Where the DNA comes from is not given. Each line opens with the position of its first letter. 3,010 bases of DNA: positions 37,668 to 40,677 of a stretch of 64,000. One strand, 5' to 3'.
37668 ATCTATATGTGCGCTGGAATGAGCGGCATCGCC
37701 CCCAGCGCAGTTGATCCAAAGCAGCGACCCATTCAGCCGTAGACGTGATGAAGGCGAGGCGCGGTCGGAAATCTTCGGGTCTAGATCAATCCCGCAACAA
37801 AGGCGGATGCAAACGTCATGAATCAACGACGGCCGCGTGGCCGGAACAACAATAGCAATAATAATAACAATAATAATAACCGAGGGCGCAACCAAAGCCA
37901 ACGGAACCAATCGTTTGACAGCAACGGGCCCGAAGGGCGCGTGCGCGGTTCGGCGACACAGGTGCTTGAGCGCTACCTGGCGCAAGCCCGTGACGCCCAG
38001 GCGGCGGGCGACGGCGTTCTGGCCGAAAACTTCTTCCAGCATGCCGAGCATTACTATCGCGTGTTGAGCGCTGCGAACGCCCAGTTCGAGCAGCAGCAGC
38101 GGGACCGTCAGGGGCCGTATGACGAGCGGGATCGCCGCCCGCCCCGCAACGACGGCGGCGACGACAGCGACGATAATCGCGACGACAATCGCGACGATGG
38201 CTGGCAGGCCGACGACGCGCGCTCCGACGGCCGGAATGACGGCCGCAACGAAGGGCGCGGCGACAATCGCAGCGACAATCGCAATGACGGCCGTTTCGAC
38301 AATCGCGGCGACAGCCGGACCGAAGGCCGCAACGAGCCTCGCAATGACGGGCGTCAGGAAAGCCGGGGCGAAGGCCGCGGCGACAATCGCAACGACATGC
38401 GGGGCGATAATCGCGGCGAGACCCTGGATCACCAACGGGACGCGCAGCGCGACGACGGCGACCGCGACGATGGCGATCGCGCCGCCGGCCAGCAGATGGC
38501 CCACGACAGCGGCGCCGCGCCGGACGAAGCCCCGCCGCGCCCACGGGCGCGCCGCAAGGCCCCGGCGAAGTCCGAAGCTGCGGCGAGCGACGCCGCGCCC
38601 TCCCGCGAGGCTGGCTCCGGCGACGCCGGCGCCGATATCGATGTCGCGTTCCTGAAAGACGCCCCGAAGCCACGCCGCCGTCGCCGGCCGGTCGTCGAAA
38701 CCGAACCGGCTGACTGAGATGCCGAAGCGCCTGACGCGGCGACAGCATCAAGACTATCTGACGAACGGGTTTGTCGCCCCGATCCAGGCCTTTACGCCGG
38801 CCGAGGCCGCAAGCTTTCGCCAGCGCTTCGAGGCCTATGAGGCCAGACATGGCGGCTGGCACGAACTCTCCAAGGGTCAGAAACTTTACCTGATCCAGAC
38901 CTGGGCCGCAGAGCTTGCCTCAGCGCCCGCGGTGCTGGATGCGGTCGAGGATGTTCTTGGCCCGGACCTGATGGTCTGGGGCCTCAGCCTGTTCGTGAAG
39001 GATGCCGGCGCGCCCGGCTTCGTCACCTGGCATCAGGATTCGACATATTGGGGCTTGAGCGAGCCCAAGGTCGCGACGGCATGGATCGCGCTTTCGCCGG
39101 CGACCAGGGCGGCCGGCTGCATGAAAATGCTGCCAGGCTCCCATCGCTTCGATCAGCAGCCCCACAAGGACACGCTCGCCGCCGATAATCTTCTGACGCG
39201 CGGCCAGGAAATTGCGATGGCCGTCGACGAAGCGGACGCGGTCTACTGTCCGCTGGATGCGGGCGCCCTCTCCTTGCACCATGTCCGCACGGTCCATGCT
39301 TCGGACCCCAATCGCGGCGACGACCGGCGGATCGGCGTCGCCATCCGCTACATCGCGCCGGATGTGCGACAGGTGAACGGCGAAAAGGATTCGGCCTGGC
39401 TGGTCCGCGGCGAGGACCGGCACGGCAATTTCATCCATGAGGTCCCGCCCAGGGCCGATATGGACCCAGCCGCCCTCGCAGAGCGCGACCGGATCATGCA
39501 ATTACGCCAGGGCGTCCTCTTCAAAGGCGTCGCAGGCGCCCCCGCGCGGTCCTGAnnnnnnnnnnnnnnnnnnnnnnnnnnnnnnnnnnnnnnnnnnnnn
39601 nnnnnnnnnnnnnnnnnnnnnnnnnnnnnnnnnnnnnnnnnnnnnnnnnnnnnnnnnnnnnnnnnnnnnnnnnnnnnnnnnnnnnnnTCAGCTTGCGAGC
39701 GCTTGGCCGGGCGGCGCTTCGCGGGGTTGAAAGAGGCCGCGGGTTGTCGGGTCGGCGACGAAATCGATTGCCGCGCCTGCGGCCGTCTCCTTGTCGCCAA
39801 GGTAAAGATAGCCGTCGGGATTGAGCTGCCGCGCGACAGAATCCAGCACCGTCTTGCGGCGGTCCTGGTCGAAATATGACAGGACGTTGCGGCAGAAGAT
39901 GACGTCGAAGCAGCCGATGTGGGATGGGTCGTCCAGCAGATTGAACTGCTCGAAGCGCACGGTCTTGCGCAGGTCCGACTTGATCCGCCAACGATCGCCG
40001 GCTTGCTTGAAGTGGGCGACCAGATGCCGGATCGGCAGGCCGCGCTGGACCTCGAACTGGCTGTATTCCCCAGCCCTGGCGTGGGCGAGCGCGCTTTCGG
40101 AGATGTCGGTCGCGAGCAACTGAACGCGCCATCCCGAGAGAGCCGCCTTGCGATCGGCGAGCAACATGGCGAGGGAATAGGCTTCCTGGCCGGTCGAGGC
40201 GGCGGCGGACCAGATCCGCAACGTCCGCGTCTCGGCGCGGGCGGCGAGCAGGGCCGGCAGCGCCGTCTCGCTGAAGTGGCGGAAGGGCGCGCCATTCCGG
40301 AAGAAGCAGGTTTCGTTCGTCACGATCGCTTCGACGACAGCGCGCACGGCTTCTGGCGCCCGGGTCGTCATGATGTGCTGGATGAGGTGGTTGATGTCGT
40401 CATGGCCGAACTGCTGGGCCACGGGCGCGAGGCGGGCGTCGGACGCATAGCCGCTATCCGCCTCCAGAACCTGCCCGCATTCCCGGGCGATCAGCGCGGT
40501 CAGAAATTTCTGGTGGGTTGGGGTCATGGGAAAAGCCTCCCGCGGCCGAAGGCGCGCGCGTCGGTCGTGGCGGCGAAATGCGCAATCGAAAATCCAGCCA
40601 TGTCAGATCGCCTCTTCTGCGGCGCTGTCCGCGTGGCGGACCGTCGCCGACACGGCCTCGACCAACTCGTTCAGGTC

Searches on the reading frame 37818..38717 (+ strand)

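Call 3: search_protein_families(library=pfam, proteins=[window:37818-38717:+], max_evalue=0.1)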
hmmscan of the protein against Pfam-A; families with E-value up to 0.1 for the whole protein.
window:37818-38717:+ (299 aa): 1 family
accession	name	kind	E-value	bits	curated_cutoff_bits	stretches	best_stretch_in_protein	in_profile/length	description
PF13763.11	DUF4167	-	4.9e-27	94.4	25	1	14-89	3-78/78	Domain of unknown function (DUF4167)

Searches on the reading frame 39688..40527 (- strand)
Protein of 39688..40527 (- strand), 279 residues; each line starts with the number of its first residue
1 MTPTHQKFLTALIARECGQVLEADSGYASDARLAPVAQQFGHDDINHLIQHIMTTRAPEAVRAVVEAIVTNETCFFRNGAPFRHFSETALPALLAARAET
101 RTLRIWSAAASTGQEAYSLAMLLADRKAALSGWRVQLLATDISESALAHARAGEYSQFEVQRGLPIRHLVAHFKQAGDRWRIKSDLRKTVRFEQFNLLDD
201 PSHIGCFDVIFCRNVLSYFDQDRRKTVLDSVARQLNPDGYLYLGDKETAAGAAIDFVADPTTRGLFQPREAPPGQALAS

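Call 3: search_protein_families(library=pfam, proteins=[window:39688-40527:-], max_evalue=0.1)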
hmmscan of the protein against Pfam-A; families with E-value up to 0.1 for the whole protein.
window:39688-40527:- (279 aa): 6 families
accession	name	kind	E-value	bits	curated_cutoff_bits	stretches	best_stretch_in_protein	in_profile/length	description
PF01739.24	CheR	-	7.1e-56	189.2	27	1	71-253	1-183/195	CheR methyltransferase, SAM binding domain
PF08242.18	Methyltransf_12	-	1.3e-08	35.9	30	1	136-241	22-98/98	Methyltransferase domain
PF13649.12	Methyltransf_25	-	1.6e-07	32.3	27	1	186-239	46-97/97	Methyltransferase domain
PF08241.18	Methyltransf_11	-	8.2e-07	30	21.2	1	186-243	43-95/95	Methyltransferase domain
PF13847.12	Methyltransf_31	-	7.8e-05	22.8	27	1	188-245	54-111/145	Methyltransferase domain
PF13489.12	Methyltransf_23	-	0.00079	19.6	27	1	140-243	50-116/164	Methyltransferase domain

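Call 4: search_protein_families(library=ncbifam, proteins=[window:39688-40527:-], max_evalue=0.1)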
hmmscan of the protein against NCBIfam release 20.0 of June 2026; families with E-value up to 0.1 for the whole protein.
window:39688-40527:- (279 aa): 4 families
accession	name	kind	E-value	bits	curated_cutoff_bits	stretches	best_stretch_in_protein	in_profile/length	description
NF007902.0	PRK10611.1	equivalog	4.4e-35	121.3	435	1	4-253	25-270/287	protein-glutamate O-methyltransferase CheR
NF043040.1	corrin_prot_MT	hypoth_equivalog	0.00018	21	180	1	189-249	91-153/216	corrinoid protein-associated methyltransferase CpaM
NF045667.1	MTase_DVU1556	equivalog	0.0012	18.3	155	1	201-245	79-121/213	DVU_1556 family methyltransferase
TIGR04345.1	ovoA_Cterm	equivalog_domain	0.0044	16.6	170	1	185-243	113-169/242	putative 4-mercaptohistidine N1-methyltransferase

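Call 9: list_cluster_members(proteins=[P0001, window:39688-40527:-])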
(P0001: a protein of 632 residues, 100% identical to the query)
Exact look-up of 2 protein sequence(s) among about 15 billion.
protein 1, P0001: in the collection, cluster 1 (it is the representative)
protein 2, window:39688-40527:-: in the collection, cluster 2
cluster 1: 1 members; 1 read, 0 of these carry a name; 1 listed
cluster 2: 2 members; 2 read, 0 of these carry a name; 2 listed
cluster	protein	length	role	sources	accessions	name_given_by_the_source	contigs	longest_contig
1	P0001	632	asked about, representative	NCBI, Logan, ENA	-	-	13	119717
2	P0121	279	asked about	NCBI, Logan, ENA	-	-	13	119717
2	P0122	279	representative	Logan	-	-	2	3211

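Call 56: find_related_loci(query=window:39688-40527:-, collection=metagenome_contigs, flank=8000)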
Query window:39688-40527:- (279 aa) in metagenome_contigs; peptide patterns used: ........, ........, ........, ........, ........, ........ (x = any residue, [..] = any of these).
599 stretches matched a pattern (row limit reached: there are more); 573 encode a relative of the query (tblastn E <= 1e-3); the best 80 are kept; 80 distinct loci.
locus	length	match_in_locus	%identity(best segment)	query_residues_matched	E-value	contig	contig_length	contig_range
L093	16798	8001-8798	58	1-266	8e-104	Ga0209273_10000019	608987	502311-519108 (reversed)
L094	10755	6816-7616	54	1-267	3e-98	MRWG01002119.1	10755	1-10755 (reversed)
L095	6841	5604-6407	50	1-268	3e-84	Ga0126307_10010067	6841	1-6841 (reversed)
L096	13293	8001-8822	46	1-274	1e-80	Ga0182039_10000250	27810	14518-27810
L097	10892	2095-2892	47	1-266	2e-80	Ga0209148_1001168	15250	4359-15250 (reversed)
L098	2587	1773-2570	47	1-266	5e-82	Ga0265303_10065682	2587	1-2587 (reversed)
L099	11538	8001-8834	42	7-276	8e-78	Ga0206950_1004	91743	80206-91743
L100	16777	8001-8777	47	8-266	8e-78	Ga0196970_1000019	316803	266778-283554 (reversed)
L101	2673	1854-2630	47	8-266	6e-79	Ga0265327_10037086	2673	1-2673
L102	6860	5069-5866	47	1-267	3e-77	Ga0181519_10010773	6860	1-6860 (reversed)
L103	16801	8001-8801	48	1-267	2e-76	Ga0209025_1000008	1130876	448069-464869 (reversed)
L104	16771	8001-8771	50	9-265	1e-76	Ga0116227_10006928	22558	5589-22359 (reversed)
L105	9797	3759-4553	45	1-266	2e-76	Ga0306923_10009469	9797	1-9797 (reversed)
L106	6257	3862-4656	45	1-266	1e-76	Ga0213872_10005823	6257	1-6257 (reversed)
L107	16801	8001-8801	48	1-267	1e-75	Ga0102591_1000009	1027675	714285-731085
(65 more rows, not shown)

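Call 72: search_solved_structures(query=window:39688-40527:-, max_evalue=0.00001, show_alignments=2)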
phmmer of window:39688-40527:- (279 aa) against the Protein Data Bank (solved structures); distinct sequences matched with E-value up to 0.00001: 6.
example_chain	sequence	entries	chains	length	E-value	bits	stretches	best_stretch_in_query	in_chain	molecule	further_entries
5xly_A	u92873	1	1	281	1.1e-46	162.6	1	11-248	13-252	Chemotaxis protein methyltransferase 1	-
5xlx_A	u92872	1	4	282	1.1e-46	162.6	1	11-248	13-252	Chemotaxis protein methyltransferase 1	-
5y4r_A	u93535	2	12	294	1.4e-46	162.3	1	11-248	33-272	Chemotaxis protein methyltransferase 1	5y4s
1bc5_A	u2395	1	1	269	6e-28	101.2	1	5-255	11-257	CHEMOTAXIS RECEPTOR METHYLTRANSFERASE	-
1af7_A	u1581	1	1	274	6.4e-28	101.1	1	5-255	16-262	CHEMOTAXIS RECEPTOR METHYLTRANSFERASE CHER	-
5ftw_A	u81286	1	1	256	6.6e-27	97.8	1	65-248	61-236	CHEMOTAXIS PROTEIN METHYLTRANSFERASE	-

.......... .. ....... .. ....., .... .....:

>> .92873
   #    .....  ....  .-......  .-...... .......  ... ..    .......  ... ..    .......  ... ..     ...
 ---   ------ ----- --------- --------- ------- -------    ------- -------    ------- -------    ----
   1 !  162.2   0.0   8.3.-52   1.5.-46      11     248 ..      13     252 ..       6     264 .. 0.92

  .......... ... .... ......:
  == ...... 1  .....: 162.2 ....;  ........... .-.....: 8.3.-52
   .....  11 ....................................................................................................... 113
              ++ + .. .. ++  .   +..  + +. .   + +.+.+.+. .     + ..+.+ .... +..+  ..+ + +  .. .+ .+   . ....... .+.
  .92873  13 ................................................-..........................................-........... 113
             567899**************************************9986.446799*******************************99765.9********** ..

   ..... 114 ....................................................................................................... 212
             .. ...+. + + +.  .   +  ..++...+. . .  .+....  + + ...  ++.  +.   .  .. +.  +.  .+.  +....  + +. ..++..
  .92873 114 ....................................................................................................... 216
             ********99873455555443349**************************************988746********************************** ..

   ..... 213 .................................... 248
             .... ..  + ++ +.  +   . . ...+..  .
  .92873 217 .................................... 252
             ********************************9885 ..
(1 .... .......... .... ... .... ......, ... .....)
